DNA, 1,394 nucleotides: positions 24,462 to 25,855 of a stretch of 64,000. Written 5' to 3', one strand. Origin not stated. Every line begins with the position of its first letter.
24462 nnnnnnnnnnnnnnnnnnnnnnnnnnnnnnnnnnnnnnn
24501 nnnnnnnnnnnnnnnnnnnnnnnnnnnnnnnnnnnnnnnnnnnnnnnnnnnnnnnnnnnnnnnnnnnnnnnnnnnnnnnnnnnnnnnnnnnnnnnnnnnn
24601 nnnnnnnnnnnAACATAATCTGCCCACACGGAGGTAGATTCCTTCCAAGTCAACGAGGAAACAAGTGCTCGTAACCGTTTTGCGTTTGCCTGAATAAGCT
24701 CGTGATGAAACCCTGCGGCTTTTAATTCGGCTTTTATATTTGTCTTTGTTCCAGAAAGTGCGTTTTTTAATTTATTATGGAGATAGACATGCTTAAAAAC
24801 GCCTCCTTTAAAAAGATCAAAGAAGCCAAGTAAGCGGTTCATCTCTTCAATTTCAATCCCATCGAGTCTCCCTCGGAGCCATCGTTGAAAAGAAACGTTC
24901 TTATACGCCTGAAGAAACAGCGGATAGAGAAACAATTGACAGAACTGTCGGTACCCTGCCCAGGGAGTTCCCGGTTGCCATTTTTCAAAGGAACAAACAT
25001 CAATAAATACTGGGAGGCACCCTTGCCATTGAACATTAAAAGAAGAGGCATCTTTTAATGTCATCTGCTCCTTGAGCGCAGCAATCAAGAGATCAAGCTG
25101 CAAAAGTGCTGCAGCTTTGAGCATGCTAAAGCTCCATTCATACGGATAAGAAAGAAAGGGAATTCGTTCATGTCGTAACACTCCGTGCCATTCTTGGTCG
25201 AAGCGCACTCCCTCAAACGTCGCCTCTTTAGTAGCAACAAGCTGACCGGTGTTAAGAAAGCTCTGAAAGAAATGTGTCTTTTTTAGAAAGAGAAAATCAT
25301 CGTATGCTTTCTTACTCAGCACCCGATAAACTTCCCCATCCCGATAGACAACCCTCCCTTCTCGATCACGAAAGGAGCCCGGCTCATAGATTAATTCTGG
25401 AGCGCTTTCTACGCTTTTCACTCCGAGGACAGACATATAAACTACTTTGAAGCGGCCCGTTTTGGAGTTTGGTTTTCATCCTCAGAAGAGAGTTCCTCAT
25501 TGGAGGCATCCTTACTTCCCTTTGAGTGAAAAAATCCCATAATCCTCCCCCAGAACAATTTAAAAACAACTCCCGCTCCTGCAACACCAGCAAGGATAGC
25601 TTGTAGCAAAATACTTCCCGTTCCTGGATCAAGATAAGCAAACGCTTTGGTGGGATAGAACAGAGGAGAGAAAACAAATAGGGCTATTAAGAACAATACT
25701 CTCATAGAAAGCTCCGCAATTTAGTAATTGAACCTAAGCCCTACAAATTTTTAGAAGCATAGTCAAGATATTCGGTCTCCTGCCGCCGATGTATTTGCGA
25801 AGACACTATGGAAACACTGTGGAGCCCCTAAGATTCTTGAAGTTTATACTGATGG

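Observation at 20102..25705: Tightly overlapping five-gene operon: small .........-motif protein, unknown-domain::methyltransferase fusion, membrane sulfatase-type transferase, anchored protein, GT-C-like protein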

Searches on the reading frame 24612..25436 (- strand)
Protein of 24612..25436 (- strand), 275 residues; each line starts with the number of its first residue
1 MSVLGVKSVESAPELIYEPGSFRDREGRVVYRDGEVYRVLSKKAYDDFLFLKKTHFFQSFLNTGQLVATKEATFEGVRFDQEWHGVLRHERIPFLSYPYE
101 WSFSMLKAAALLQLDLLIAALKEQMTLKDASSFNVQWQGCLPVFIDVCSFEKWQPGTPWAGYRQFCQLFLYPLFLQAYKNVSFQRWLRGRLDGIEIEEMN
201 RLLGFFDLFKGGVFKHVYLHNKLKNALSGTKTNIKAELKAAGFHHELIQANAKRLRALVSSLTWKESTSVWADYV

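Call 41: predict_structure(alignment_id=A2)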
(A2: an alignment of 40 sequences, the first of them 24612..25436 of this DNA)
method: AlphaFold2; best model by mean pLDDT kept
length: 275 residues; sequences in the alignment: 40
mean_pLDDT: 87.1   pTM: 0.86
mean pLDDT of the five models: 87.1, 86.6, 85.8, 85.7, 85.0
residues with pLDDT >= 90: 162; 70-90: 82; 50-70: 25; < 50: 6
segments of 3 or more residues with pLDDT < 50: 1-6
pLDDT, mean of each block of 10 residues (from residue 1): 49 76 79 89 92 97 95 72 85 88 95 97 91 88 93 89 95 95 90 93 94 94 88 81 86 97 75 57
secondary structure, 60 per line:
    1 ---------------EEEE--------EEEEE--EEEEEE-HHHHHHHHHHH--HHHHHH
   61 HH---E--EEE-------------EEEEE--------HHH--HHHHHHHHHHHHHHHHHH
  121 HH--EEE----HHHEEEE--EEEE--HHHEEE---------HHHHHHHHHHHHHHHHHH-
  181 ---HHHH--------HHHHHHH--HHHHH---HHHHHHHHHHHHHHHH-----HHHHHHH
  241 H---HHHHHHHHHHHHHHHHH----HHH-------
elements in order: E16-19 E28-32 E35-40 H42-52 H55-62 E69-71 E85-89 H103-122 E125-127 E135-138 E141-144 E150-152 H162-179 H184-187 H196-202 H205-209 H213-228 H234-241 H245-261

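Call 53: search_protein_families(library=pfam, alignment_id=A2, max_evalue=5)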
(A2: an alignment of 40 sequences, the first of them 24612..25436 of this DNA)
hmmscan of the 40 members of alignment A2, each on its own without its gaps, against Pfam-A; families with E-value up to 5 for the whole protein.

A. member 1, window:24612-25436:- (275 aa): 0 families

B. families by the number of members that match (of 40 scanned): 19 families
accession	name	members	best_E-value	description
PF08242.18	Methyltransf_12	38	1.9e-05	Methyltransferase domain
PF13649.12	Methyltransf_25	38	8.1e-05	Methyltransferase domain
PF08241.18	Methyltransf_11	35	0.0016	Methyltransferase domain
PF13489.12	Methyltransf_23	25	0.00013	Methyltransferase domain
PF01728.25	FtsJ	25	0.00069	FtsJ-like methyltransferase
PF05175.20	MTS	21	0.0032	Methyltransferase small domain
PF06325.19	PrmA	7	0.045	Ribosomal protein L11 methyltransferase (PrmA)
PF08003.17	Methyltransf_9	5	7.8e-05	Protein of unknown function (DUF1698)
PF03848.20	TehB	4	0.01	Tellurite resistance protein TehB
PF13847.12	Methyltransf_31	2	0.025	Methyltransferase domain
PF04361.18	DUF494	2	0.028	Protein of unknown function (DUF494)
PF05266.19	DUF724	2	0.031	Protein of unknown function (DUF724)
PF04362.19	Iron_traffic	2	0.15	Bacterial Fe(2+) trafficking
PF21673.2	CCDC93_N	2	0.19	CCDC93 protein N-terminal domain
PF08088.17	Toxin_19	1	0.074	Conotoxin I-superfamily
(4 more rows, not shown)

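Call 66: fold_search(model_id=the predicted structure, library=pdb)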
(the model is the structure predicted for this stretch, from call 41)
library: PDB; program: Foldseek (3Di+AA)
matches with E <= 10: 1997; with E <= 0.001: 74
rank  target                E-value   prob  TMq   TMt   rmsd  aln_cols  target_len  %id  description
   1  4y0x                  9.3e-05  0.99  0.28  0.25  13.2       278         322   12  Crystal structure of the S/T protein kinase PknG from Mycobacterium tuberculosis in complex with ADP (released 2015-05-20)
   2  6zxg_z                1.3e-04  0.99  0.31  0.26  15.3       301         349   13  Cryo-EM structure of a late human pre-40S ribosomal subunit - State H1 (released 2020-12-02)
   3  6k0j                  1.8e-04  1.00  0.34  0.29   4.3       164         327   21  The co-crystal structure of DYRK2 with a small molecule inhibitor (released 2019-11-20)
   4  3dk3_A                1.9e-04  1.00  0.36  0.37  13.6       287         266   13  Crystal structure of mutant ABL kinase domain in complex with small molecule fragment (released 2008-07-29)
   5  7nxk_A                2.1e-04  1.00  0.37  0.33  12.6       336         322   12  Crystal structure of human Cdk12/Cyclin K in complex with the inhibitor BSJ-01-175 (released 2021-05-12)
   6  7dt2_A                2.2e-04  1.00  0.35  0.36  13.2       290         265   12  Strategic design of catalytic lysine-targeting reversible covalent BCR-ABL Inhibitors (released 2021-06-09)
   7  10dj_A                2.6e-04  1.00  0.39  0.40  12.8       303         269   13  Fyn Kinase Domain-Saracatinib Complex Structure (released 2026-03-18)
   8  3dk7_B                2.7e-04  1.00  0.38  0.39  13.1       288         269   12  Crystal structure of mutant ABL kinase domain in complex with small molecule fragment (released 2008-07-29)
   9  8i7z_A                2.9e-04  1.00  0.37  0.38  12.9       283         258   12  The crystal structure of human abl1 kinase domain in complex with ABL1-B5 (released 2024-10-23)
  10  2g2h_A                2.9e-04  1.00  0.37  0.38  13.3       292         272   13  A Src-like Inactive Conformation in the Abl Tyrosine Kinase Domain (released 2006-05-23)
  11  7dh3                  3.2e-04  1.00  0.35  0.30   4.3       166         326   20  The co-crystal structure of DYRK2 with a small molecule inhibitor 5 (released 2021-11-17)
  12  6bl8_A                3.2e-04  1.00  0.38  0.38  13.2       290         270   12  Predicting the Conformational Variability of Abl Tyrosine Kinase Using Molecular Dynamics Simulations and Markov State (released 2018-03-07)
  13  8i7t_A                3.2e-04  1.00  0.37  0.38  13.2       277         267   12  The crystal structure of human abl1 kinase domain in complex with ABL1-B4 (released 2024-10-23)
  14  3dk7_A                3.2e-04  1.00  0.36  0.37  13.2       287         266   12  Crystal structure of mutant ABL kinase domain in complex with small molecule fragment (released 2008-07-29)
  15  9ks5_A                3.4e-04  1.00  0.37  0.37  13.5       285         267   12  The crystal structure of ABL1 in complex with K-CNBA-1 (released 2025-12-03)
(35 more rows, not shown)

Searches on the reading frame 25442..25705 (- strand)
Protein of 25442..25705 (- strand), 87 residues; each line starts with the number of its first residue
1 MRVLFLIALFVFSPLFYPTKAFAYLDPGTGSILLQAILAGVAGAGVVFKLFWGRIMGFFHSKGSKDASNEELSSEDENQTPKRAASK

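Call 3: search_protein_families(library=pfam, proteins=[window:25442-25705:-], max_evalue=0.01)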
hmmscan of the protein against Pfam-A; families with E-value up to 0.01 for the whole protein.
window:25442-25705:- (87 aa): 0 families

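Call 4: search_protein_families(library=ncbifam, proteins=[window:25442-25705:-], max_evalue=0.01)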
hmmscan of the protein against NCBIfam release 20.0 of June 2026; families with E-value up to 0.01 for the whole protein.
window:25442-25705:- (87 aa): 0 families

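Call 55: search_protein_families(library=padloc, proteins=[window:25442-25705:-], max_evalue=0.01)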
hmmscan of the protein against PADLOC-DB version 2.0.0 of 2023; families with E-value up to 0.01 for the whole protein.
window:25442-25705:- (87 aa): 0 families

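Call 69: find_homologous_proteins(query=A3, max_evalue=0.001)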
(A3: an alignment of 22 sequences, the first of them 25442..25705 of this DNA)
Query A3 (22 sequences) (87 aa, profile of the alignment): 7677 proteins with E <= 0.001 among 8000 candidates; the best 120 are listed.
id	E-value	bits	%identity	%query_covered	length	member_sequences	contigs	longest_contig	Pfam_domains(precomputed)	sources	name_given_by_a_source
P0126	3.4e-23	99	65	59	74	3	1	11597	-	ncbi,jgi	ncbi:MAG: hypothetical protein ACI9H8_001962 [Lysobacterales bacterium]|jgi:hypothetical protein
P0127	4.7e-23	99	41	99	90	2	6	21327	-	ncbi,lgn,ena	ncbi:MAG: hypothetical protein WAN46_16145 [Gammaproteobacteria bacterium]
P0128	9.9e-23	98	58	46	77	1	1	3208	-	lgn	-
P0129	1.7e-22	97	43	79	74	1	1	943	-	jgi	jgi:hypothetical protein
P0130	1.8e-22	97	45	86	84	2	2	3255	-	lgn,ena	-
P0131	2.0e-22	97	48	75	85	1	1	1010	-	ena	-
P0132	2.1e-22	96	43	85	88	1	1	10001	-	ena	-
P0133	2.1e-22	96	40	87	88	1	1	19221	-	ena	-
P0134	2.4e-22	96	55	72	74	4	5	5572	-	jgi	jgi:hypothetical protein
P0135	2.7e-22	96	55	63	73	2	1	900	-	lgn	-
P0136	2.9e-22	96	52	60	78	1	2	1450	-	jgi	jgi:hypothetical protein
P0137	3.2e-22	96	41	91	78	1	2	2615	-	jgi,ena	-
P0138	3.2e-22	96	41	78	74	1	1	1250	-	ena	-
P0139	3.6e-22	96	39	90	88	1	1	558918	-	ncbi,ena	-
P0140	3.7e-22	96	41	93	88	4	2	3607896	-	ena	-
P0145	4.2e-22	96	46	77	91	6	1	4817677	-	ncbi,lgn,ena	-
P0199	3.4e-21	93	49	68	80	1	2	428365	-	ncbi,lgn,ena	ncbi:MAG: hypothetical protein V3V31_09410 [Methylococcales bacterium]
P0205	3.7e-21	92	49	66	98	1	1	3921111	-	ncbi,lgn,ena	-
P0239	5.9e-21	92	57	48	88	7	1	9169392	-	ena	-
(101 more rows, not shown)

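Call 70: find_encoding_contigs(protein=P0145, flank=6000, max_places=1)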
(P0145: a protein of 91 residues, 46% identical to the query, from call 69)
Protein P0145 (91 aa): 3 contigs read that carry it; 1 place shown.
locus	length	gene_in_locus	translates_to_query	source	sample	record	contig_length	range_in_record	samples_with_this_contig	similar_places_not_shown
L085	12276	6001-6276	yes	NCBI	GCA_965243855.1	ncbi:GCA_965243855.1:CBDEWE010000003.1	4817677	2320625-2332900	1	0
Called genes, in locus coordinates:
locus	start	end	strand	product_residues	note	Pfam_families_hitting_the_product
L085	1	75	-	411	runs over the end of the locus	PF04932:Wzy_C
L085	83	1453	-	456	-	PF13727:CoA_binding_3, PF02397:Bac_transf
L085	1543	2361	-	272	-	PF00535:Glycos_transf_2, PF10111:Glyco_tranf_2_2 (weak), PF13641:Glyco_tranf_2_3, PF20691:TAGT (faint), PF13506:Glyco_transf_21 (weak), PF13632:Glyco_trans_2_3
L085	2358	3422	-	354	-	PF00535:Glycos_transf_2 (weak)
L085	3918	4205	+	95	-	PF13560:HTH_31 (weak), PF01381:HTH_3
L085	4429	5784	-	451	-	PF13439:Glyco_transf_4, PF13579:Glyco_trans_4_4, PF00534:Glycos_transf_1, PF13692:Glyco_trans_1_4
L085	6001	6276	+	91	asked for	-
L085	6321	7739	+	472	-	-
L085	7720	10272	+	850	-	PF01663:Phosphodiest (faint), PF00884:Sulfatase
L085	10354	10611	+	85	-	PF04221:RelB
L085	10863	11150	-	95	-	PF21716:dnstrm_HI1420, PF13560:HTH_31 (faint)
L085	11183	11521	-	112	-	-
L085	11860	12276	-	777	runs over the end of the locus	PF00535:Glycos_transf_2, PF10111:Glyco_tranf_2_2 (weak), PF13641:Glyco_tranf_2_3 (weak), PF13439:Glyco_transf_4 (weak), PF20706:GT4-conflict, PF00534:Glycos_transf_1, PF13692:Glyco_trans_1_4, PF13524:Glyco_trans_1_2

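Call 71: find_encoding_contigs(protein=P0239, flank=6000, max_places=1)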
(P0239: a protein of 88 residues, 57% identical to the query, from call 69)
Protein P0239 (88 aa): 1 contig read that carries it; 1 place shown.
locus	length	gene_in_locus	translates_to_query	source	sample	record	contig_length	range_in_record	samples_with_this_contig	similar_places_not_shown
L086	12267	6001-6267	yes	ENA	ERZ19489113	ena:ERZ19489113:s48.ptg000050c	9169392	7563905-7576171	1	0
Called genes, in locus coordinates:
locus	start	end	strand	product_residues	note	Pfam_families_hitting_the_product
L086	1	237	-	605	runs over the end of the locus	PF00664:ABC_membrane, PF00005:ABC_tran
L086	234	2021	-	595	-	PF00664:ABC_membrane, PF00005:ABC_tran, PF02463:SMC_N (faint)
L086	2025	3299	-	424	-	PF04932:Wzy_C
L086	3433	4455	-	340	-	PF00535:Glycos_transf_2 (faint)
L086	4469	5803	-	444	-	PF13439:Glyco_transf_4, PF13579:Glyco_trans_4_4, PF00534:Glycos_transf_1, PF13692:Glyco_trans_1_4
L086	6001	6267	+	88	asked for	-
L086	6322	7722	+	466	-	-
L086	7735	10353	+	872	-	PF01663:Phosphodiest (faint), PF00884:Sulfatase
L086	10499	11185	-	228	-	PF13489:Methyltransf_23 (weak)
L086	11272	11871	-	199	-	-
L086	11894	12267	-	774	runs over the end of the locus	PF00535:Glycos_transf_2, PF10111:Glyco_tranf_2_2 (faint), PF13439:Glyco_transf_4 (weak), PF20706:GT4-conflict, PF00534:Glycos_transf_1, PF13692:Glyco_trans_1_4, PF13524:Glyco_trans_1_2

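Call 72: find_encoding_contigs(protein=P0199, flank=6000, max_places=1)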
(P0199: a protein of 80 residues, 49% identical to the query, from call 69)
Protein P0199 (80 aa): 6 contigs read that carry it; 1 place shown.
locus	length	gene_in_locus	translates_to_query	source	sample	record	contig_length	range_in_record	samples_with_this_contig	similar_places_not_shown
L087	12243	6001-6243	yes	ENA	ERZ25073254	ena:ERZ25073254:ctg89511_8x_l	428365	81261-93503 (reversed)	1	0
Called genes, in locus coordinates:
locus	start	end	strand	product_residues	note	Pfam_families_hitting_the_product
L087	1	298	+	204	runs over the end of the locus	PF16697:Yop-YscD_cpl (weak), PF00498:FHA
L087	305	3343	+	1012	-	PF00027:cNMP_binding, PF03412:Peptidase_C39, PF00664:ABC_membrane, PF00005:ABC_tran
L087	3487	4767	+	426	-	PF00158:Sigma54_activat, PF14532:Sigma54_activ_2, PF25601:AAA_lid_14, PF02954:HTH_8 (faint)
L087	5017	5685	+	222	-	PF01027:Bax1-I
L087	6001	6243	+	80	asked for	-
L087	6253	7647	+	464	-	-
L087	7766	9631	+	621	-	PF00884:Sulfatase, PF01663:Phosphodiest (faint), PF16347:SGSH_C (weak)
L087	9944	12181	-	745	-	PF00933:Glyco_hydro_3, PF01915:Glyco_hydro_3_C, PF14310:Fn3-like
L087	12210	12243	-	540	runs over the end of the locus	PF00474:SSF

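Call 73: find_encoding_contigs(protein=P0205, flank=6000, max_places=1)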
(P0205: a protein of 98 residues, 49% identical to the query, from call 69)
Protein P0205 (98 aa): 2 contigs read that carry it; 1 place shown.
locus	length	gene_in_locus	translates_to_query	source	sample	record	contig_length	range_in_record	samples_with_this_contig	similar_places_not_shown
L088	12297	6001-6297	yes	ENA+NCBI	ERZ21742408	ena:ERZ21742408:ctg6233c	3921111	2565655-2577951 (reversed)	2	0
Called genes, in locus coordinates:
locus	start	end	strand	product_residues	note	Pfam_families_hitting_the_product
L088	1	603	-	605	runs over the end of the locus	PF00664:ABC_membrane, PF13401:AAA_22 (faint), PF00005:ABC_tran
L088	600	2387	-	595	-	PF00664:ABC_membrane, PF00005:ABC_tran, PF02463:SMC_N (faint)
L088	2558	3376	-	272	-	PF00535:Glycos_transf_2, PF13641:Glyco_tranf_2_3, PF10111:Glyco_tranf_2_2 (faint), PF13506:Glyco_transf_21 (weak), PF13632:Glyco_trans_2_3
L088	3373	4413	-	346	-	PF00535:Glycos_transf_2 (weak)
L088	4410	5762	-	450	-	PF13439:Glyco_transf_4, PF13579:Glyco_trans_4_4, PF20706:GT4-conflict, PF00534:Glycos_transf_1, PF13692:Glyco_trans_1_4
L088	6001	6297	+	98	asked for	-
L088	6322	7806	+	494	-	-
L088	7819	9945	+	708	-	PF01663:Phosphodiest (faint), PF00884:Sulfatase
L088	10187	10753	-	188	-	-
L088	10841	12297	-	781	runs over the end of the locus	-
